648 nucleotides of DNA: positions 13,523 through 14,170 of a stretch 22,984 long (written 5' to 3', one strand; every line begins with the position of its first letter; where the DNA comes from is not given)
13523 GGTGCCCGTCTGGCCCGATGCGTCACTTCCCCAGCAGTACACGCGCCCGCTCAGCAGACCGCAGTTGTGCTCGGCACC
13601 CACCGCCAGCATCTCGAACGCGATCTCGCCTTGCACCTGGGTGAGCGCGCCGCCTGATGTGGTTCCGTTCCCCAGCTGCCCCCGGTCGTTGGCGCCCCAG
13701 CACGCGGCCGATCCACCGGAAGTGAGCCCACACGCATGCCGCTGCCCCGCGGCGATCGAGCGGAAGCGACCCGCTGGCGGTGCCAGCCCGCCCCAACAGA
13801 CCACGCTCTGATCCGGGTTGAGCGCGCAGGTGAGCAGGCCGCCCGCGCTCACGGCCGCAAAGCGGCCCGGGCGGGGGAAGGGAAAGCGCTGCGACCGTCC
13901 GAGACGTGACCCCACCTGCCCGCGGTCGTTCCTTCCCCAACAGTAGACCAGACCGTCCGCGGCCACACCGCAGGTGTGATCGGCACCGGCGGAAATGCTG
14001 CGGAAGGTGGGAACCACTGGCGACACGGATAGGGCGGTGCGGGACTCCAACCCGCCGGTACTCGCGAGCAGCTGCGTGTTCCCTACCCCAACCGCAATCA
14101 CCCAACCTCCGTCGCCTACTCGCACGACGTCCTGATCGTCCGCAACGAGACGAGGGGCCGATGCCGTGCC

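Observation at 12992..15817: Ser/Thr kinase with an unusual architecture: zinc ribbon, kinase, TM, two Big_2 domains and a seven-bladed RCC1 propeller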

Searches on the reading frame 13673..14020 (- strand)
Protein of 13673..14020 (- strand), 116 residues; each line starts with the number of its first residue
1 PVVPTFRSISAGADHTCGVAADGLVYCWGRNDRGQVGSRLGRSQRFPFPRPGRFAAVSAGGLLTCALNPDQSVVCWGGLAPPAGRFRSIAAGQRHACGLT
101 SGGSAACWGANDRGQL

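Call 28: search_solved_structures(query=window:13673-14020:-, max_evalue=0.01, show_alignments=5)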
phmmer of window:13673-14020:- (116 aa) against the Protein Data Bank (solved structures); distinct sequences matched with E-value up to 0.01: 34.
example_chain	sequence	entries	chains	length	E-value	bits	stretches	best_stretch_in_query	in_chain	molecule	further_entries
4dnu_A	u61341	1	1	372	1e-22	83.6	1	7-44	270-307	AT5g63860/MGI19_6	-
8gqe_B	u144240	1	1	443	2.1e-22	82.6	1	7-41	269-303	Ultraviolet-B receptor UVR8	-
6xzm_A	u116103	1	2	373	2.9e-22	82.1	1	7-44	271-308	Ultraviolet-B receptor UVR8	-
6xzn_A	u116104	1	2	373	3e-22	82.1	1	7-44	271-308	Ultraviolet-B receptor UVR8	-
4dnv_A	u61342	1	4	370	4.4e-22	81.5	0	8-41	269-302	AT5g63860/MGI19_6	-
4nc4_A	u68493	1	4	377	4.7e-22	81.4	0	8-40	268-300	Ultraviolet-B receptor UVR8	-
4dnw_A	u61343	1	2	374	9e-22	80.5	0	8-44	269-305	AT5g63860/MGI19_6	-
4naa_A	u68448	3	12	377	1.2e-21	80.2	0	8-40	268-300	Ultraviolet-B receptor UVR8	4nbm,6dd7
4d9s_A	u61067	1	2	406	1.8e-21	79.5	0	8-41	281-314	UVB-resistance protein UVR8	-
6xzl_A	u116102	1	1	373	3.4e-21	78.7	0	8-44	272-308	Ultraviolet-B receptor UVR8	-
7vgg_B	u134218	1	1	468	6.9e-21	77.7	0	8-41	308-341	Ultraviolet-B receptor UVR8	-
5t94_A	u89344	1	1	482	3e-18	69.2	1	3-37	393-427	Guanine nucleotide exchange factor SRM1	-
3of7_A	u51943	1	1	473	3e-18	69.2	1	3-37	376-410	Regulator of chromosome condensation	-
5hq2_K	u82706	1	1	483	3e-18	69.1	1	3-37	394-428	Guanine nucleotide exchange factor SRM1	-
7q40_A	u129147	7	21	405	4.8e-16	62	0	9-46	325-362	E3 ubiquitin-protein ligase HERC2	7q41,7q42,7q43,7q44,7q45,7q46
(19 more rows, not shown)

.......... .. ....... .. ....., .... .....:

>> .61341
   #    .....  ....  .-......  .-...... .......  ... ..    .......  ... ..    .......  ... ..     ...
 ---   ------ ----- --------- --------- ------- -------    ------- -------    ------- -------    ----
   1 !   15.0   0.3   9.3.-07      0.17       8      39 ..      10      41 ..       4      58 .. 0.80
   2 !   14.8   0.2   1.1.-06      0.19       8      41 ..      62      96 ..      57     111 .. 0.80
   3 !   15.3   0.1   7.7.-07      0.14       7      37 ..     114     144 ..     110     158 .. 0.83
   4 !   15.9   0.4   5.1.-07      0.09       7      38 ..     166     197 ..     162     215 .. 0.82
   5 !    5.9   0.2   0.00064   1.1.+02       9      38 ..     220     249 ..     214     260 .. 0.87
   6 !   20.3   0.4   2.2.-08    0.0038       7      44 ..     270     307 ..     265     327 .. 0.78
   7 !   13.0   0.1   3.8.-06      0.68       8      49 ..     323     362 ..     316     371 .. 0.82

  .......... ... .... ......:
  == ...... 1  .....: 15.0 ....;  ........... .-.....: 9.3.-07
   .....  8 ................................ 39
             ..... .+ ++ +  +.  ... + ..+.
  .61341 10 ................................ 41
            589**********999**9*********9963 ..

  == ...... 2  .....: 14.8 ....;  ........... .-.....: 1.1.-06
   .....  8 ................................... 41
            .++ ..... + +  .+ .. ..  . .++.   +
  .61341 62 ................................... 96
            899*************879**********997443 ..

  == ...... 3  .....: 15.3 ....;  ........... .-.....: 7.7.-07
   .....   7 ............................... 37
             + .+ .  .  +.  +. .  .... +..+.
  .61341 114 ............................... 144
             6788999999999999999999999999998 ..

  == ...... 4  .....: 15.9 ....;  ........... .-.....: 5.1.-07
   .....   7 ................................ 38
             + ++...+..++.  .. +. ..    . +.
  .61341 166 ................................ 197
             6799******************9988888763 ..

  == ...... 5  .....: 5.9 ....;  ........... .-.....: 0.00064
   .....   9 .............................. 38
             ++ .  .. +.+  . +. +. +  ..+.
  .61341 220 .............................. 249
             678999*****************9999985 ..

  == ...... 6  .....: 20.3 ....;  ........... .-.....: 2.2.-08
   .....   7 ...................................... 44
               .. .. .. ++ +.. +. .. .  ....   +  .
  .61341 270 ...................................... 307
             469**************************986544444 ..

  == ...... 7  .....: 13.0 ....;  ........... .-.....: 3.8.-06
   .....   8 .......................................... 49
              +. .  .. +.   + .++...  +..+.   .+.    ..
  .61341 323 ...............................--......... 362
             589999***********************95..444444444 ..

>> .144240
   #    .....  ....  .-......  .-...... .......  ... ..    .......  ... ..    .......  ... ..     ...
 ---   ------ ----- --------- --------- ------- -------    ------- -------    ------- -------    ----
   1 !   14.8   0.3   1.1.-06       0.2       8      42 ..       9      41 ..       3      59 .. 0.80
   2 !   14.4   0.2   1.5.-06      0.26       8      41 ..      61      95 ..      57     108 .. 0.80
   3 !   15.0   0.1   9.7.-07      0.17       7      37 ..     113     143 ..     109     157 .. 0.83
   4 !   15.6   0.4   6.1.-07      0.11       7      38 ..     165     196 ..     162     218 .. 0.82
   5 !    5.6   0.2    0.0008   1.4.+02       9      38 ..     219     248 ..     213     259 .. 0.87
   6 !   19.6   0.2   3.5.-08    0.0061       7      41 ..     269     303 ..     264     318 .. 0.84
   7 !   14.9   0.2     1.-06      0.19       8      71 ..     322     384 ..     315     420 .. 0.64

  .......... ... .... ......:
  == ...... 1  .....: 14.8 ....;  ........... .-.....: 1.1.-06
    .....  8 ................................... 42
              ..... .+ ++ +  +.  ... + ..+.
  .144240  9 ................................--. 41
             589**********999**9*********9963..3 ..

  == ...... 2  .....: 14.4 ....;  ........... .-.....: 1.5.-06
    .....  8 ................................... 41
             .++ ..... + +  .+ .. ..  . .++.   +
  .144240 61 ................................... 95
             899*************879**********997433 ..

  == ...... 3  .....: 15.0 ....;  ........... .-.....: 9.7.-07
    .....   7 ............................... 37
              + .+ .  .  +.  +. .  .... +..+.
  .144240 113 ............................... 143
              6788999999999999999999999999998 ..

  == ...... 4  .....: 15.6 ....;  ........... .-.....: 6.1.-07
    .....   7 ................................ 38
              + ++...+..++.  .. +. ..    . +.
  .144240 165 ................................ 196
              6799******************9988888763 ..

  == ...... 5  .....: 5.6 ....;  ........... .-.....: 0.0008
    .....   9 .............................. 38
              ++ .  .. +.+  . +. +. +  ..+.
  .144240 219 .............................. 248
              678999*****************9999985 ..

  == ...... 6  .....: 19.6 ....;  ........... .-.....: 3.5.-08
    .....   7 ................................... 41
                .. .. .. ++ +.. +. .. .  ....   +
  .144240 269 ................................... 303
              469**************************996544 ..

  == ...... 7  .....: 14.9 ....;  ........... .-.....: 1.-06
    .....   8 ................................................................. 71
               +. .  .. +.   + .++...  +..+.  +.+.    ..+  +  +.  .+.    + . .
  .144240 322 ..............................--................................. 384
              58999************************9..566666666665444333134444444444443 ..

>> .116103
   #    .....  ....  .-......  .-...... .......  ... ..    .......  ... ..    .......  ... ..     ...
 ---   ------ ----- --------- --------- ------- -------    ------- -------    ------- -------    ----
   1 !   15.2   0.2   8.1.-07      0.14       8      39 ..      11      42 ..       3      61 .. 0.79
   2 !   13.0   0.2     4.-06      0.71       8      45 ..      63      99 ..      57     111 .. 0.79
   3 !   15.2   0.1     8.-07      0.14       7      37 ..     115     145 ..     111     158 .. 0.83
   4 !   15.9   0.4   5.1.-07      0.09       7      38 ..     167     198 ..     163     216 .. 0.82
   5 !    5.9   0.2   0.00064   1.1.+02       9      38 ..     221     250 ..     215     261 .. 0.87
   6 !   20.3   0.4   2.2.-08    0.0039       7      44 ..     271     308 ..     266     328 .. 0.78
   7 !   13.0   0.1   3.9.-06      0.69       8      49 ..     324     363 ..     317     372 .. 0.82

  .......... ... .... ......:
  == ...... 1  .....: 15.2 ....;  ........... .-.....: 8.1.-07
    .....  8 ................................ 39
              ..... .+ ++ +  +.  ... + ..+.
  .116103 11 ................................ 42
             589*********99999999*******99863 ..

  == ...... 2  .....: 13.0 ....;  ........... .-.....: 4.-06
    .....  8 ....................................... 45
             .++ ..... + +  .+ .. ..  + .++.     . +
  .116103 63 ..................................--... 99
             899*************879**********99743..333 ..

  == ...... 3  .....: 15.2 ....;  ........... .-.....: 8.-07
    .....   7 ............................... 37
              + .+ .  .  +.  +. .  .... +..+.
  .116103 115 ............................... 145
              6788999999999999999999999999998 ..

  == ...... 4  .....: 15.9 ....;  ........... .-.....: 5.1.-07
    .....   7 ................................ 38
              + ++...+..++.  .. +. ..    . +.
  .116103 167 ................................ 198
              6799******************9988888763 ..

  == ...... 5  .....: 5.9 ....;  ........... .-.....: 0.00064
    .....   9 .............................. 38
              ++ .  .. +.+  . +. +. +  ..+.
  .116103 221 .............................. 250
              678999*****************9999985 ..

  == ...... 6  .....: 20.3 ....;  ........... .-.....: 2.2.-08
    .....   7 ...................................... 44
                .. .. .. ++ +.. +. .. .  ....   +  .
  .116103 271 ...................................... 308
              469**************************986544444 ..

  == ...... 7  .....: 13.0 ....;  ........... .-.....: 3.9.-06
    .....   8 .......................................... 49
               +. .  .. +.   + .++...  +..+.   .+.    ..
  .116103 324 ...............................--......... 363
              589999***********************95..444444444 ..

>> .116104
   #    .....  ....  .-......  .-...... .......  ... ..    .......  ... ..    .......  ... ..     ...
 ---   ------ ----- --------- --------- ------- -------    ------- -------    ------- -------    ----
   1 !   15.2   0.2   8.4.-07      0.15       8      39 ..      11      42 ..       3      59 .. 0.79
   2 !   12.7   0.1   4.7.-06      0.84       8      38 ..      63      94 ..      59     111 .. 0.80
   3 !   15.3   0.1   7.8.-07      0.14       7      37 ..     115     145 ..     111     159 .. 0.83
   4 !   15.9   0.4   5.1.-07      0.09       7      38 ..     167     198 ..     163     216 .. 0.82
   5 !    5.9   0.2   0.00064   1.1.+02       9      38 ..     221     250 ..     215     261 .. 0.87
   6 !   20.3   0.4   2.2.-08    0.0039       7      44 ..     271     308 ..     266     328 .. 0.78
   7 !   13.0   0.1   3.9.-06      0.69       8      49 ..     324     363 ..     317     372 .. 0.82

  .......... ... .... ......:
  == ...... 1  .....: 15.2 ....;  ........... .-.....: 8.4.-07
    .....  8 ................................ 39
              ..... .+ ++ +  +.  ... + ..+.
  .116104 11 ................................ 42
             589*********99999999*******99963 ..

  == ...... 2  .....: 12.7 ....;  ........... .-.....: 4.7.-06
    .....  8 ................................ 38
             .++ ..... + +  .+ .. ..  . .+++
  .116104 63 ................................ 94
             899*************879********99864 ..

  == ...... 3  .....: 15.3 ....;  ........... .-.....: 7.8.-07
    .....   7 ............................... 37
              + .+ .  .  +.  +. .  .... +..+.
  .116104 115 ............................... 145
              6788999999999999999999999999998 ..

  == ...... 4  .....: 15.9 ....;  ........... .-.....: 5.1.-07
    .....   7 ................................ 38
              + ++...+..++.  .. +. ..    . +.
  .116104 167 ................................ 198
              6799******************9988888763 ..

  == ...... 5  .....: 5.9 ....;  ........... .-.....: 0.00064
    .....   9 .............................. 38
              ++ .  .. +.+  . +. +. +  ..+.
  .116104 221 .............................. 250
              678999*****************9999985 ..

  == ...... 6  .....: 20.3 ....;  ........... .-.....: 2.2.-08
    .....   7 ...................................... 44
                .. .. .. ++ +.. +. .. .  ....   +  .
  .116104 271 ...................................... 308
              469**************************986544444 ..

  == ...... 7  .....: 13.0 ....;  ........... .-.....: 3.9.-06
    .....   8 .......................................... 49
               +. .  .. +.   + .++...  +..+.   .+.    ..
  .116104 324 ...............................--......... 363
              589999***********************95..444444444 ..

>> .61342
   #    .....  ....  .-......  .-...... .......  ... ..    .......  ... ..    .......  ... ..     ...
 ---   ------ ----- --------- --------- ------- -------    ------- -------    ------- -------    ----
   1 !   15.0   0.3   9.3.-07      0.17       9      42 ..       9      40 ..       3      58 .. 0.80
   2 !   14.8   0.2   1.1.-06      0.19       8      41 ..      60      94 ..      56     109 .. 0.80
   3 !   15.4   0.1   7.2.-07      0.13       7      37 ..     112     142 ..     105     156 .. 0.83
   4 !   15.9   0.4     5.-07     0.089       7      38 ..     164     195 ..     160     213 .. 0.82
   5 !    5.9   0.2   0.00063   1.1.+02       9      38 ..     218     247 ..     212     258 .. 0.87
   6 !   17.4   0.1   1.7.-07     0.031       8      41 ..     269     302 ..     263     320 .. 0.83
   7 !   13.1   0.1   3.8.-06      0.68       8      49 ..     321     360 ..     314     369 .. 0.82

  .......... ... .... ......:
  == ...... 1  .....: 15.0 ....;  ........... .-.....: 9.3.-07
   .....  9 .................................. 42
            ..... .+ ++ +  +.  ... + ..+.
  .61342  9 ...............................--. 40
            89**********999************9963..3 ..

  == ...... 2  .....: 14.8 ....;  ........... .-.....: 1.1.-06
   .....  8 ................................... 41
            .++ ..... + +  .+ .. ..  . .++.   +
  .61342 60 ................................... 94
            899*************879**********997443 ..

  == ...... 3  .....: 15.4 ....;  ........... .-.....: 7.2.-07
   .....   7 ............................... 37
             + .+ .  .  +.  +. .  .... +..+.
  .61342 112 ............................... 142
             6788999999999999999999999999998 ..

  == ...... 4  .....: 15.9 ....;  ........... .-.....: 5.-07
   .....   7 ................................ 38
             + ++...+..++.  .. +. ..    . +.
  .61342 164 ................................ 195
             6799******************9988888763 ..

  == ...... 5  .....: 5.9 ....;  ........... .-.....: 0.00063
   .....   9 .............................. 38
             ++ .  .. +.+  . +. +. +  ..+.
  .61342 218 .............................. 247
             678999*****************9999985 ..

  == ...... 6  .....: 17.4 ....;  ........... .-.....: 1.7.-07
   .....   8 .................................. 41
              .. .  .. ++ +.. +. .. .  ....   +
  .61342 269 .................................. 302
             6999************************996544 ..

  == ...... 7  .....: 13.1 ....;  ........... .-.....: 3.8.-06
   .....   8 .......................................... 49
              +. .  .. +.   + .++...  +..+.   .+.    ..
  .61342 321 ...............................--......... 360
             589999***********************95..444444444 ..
